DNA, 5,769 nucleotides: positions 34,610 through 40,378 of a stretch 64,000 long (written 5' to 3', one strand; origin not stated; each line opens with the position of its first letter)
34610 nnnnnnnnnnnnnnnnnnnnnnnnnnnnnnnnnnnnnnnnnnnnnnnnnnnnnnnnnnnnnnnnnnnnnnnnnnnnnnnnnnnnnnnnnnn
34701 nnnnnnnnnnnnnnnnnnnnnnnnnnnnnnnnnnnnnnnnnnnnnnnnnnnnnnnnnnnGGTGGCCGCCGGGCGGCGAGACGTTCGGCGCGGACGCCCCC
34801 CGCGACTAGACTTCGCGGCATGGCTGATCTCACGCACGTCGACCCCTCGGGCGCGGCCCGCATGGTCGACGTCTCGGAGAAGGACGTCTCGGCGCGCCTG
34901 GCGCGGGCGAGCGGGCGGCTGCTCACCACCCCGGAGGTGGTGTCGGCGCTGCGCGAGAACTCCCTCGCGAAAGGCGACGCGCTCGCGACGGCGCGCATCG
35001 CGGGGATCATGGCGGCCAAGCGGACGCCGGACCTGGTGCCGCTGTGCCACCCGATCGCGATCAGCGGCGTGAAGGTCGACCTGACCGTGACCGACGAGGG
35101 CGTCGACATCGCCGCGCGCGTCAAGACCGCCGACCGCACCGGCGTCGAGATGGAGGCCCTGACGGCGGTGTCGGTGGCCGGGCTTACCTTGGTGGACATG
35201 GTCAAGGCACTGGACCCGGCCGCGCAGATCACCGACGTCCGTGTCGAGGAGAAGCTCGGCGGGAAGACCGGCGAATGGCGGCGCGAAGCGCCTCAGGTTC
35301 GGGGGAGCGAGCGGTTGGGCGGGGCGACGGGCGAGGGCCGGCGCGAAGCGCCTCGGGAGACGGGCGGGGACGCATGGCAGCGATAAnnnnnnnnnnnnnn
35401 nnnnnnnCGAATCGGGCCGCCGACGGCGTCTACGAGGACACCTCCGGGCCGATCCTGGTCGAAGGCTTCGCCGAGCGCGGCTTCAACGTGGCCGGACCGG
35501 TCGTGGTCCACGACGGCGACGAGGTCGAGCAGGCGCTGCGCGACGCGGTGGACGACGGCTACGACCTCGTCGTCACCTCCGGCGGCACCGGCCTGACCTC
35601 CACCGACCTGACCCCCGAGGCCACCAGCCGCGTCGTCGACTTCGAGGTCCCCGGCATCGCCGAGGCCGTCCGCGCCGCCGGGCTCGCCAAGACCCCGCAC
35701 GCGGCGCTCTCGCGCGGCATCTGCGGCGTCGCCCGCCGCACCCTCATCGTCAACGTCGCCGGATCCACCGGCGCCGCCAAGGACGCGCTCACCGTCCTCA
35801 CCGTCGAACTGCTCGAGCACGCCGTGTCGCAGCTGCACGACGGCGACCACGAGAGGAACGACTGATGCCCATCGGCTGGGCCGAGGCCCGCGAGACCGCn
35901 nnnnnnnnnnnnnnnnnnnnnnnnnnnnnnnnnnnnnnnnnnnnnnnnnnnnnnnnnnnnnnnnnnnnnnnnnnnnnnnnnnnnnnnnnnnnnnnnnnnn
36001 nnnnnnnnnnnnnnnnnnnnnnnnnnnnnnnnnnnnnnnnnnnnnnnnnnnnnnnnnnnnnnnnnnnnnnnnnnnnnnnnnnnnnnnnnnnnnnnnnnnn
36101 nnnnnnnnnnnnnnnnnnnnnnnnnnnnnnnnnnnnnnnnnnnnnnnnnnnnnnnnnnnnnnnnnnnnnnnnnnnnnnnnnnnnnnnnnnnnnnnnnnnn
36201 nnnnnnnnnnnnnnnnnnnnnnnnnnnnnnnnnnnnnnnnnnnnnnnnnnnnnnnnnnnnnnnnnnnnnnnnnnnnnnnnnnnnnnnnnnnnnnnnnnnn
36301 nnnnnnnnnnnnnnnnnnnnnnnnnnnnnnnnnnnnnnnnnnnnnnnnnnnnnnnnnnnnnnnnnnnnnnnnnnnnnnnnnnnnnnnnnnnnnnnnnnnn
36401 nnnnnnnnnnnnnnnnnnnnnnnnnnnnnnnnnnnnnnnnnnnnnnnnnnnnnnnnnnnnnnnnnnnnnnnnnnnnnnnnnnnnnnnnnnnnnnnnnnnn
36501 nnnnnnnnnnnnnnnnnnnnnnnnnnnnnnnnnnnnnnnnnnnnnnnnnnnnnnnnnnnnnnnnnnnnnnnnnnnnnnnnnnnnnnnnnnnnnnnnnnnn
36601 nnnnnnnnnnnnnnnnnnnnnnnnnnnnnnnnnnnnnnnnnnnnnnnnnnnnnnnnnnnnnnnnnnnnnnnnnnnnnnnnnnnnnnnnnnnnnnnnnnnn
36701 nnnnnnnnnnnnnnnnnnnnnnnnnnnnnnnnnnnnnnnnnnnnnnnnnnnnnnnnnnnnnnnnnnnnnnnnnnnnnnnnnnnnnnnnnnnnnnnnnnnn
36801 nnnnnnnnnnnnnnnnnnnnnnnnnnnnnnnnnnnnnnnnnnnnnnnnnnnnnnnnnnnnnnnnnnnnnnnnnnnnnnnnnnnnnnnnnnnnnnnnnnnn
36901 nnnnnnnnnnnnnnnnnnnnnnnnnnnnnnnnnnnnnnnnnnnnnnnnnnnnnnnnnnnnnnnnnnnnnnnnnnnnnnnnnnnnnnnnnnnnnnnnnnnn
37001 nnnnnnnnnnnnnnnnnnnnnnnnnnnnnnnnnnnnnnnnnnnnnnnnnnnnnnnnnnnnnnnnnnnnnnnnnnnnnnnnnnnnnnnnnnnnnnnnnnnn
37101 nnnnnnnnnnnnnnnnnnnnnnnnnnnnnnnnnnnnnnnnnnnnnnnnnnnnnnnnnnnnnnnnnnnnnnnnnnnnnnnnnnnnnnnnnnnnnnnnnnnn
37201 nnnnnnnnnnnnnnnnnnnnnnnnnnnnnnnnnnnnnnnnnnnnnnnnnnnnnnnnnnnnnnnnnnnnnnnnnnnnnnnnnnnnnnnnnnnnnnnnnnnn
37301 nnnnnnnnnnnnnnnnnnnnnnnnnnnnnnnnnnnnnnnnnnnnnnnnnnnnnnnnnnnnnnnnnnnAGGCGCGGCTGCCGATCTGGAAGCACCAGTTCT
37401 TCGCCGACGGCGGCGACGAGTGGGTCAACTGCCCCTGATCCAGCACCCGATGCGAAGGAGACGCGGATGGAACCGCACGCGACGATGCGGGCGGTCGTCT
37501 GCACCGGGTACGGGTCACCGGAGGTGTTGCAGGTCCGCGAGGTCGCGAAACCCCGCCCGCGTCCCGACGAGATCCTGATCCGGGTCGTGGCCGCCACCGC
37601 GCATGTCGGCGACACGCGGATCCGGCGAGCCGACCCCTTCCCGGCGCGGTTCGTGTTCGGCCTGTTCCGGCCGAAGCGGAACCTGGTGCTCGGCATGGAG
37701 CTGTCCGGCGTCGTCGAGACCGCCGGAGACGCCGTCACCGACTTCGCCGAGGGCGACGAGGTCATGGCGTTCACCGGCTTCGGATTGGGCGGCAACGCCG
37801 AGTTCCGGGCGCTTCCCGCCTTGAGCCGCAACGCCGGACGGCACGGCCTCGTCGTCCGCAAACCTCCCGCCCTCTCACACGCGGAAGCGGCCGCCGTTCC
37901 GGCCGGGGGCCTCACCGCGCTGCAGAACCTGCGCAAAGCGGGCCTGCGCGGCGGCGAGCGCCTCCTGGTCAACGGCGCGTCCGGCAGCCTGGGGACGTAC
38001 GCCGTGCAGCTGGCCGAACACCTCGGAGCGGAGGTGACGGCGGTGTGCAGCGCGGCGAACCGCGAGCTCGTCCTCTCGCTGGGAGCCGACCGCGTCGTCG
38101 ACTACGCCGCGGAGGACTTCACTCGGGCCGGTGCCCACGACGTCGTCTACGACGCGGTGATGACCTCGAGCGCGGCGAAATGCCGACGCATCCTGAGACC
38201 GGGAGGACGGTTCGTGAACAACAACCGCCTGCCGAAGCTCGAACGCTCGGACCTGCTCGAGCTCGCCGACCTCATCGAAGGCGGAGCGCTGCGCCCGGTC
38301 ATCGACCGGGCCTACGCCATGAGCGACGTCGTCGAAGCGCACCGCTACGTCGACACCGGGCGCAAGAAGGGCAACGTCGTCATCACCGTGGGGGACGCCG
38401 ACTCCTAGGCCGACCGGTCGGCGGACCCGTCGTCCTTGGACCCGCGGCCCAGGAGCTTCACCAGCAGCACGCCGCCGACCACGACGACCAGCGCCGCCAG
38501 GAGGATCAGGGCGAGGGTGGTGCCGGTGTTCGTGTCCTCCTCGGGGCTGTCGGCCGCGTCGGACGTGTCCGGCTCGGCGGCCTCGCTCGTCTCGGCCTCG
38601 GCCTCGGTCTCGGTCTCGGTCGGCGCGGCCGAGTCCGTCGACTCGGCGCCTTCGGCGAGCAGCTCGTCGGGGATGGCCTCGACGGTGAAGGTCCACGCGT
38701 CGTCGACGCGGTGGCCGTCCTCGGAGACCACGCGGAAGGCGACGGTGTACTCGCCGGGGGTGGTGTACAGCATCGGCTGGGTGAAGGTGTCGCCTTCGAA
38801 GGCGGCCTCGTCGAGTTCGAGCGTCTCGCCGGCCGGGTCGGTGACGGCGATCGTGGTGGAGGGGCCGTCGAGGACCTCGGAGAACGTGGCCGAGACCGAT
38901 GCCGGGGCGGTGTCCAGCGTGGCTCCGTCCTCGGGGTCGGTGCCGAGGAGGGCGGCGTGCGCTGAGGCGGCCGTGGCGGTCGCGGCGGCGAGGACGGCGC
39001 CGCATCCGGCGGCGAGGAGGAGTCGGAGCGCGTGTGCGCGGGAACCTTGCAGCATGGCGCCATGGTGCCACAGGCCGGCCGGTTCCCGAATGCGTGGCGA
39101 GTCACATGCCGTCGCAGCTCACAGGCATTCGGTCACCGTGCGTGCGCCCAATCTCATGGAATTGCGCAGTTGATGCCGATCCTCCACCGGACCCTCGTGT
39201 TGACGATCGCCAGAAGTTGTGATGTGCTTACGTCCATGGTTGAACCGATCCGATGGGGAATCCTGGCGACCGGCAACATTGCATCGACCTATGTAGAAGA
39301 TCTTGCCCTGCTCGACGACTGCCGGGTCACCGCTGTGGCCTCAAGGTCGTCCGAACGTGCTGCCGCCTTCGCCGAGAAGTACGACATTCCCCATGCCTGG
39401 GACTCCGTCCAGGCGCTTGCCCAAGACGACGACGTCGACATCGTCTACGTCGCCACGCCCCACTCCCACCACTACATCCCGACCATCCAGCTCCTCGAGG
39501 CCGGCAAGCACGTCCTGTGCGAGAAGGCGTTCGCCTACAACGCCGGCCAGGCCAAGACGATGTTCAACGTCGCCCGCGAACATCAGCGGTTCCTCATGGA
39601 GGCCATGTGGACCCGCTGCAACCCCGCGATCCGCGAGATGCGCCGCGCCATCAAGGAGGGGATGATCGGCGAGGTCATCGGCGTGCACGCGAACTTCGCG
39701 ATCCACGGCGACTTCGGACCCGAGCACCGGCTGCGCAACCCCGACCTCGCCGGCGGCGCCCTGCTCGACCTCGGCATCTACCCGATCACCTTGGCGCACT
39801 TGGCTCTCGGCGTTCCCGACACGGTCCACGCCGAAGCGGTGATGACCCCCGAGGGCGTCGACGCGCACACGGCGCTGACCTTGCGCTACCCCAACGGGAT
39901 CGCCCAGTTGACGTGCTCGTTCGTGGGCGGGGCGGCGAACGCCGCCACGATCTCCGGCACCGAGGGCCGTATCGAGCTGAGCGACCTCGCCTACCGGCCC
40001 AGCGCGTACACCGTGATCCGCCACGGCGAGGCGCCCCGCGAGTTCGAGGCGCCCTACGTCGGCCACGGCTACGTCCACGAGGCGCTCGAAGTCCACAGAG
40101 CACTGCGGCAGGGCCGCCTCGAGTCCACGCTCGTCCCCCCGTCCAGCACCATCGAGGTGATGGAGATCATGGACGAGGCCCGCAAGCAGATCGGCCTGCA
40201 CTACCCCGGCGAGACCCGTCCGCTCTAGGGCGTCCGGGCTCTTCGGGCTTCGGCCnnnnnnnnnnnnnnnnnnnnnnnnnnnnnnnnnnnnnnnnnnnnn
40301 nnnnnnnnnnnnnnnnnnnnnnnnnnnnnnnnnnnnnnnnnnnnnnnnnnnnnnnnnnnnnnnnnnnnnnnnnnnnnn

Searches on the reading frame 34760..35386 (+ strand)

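Call 9: search_protein_families(library=pfam, proteins=[window:34760-35386:+], max_evalue=0.01)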
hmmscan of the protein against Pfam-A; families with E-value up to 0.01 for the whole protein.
window:34760-35386:+ (208 aa): 1 family
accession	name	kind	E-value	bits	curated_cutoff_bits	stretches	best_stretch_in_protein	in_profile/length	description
PF01967.27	MoaC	-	8.5e-51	172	27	1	35-168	1-136/136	MoaC family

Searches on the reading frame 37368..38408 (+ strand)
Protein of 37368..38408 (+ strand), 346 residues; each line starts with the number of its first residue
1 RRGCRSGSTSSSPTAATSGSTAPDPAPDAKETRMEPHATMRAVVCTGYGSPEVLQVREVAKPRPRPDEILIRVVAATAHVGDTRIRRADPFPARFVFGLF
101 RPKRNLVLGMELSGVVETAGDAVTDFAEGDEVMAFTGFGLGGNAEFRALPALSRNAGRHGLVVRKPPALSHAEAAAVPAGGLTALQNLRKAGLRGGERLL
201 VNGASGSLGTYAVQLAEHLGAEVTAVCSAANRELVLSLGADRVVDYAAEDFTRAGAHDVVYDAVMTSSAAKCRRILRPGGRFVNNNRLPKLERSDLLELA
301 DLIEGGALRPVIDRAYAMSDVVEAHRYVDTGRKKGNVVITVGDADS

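Call 9: search_protein_families(library=pfam, proteins=[window:37368-38408:+], max_evalue=0.01)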
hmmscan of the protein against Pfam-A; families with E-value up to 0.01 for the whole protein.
window:37368-38408:+ (346 aa): 3 families
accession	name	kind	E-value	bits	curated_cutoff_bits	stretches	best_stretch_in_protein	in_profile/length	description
PF13602.12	ADH_zinc_N_2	-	1.8e-21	77.9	27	2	293-339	87-134/134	Zinc-binding dehydrogenase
PF00107.32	ADH_zinc_N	-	8.9e-13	48.8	31.8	1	208-283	2-86/129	Zinc-binding dehydrogenase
PF08240.17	ADH_N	-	3.9e-10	40.3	23.5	1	66-150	2-95/104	Alcohol dehydrogenase GroES-like domain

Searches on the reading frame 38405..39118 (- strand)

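Call 9: search_protein_families(library=pfam, proteins=[window:38405-39118:-], max_evalue=0.01)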
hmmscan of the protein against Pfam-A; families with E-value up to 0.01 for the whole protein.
window:38405-39118:- (237 aa): 2 families
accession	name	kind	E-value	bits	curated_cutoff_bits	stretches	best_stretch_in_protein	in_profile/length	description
PF04234.18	CopC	-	3.9e-22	79.5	23.3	1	54-146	1-92/92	CopC domain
PF24107.1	DUF7382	-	0.0018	18.5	27.4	1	119-141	15-37/65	Domain of unknown function (DUF7382)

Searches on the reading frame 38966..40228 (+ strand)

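Call 9: search_protein_families(library=pfam, proteins=[window:38966-40228:+], max_evalue=0.01)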
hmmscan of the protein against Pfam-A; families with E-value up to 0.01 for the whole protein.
window:38966-40228:+ (420 aa): 5 families
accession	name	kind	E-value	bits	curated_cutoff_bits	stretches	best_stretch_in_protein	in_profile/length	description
PF01408.29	GFO_IDH_MocA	-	2.4e-25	90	24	1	95-211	1-117/120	Oxidoreductase family, NAD-binding Rossmann fold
PF22725.1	GFO_IDH_MocA_C3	-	7.8e-22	78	27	1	222-337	1-124/124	GFO/IDH/MocA C-terminal domain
PF02894.22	GFO_IDH_MocA_C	-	2.6e-10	40.9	22.9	1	226-407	1-208/218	Oxidoreductase family, C-terminal alpha/beta domain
PF03807.23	F420_oxidored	-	0.00029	21.8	21.6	1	98-168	3-71/94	NADP oxidoreductase coenzyme F420-dependent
PF03447.22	NAD_binding_3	-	0.0046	18.1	24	1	103-208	3-111/116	Homoserine dehydrogenase, NAD binding domain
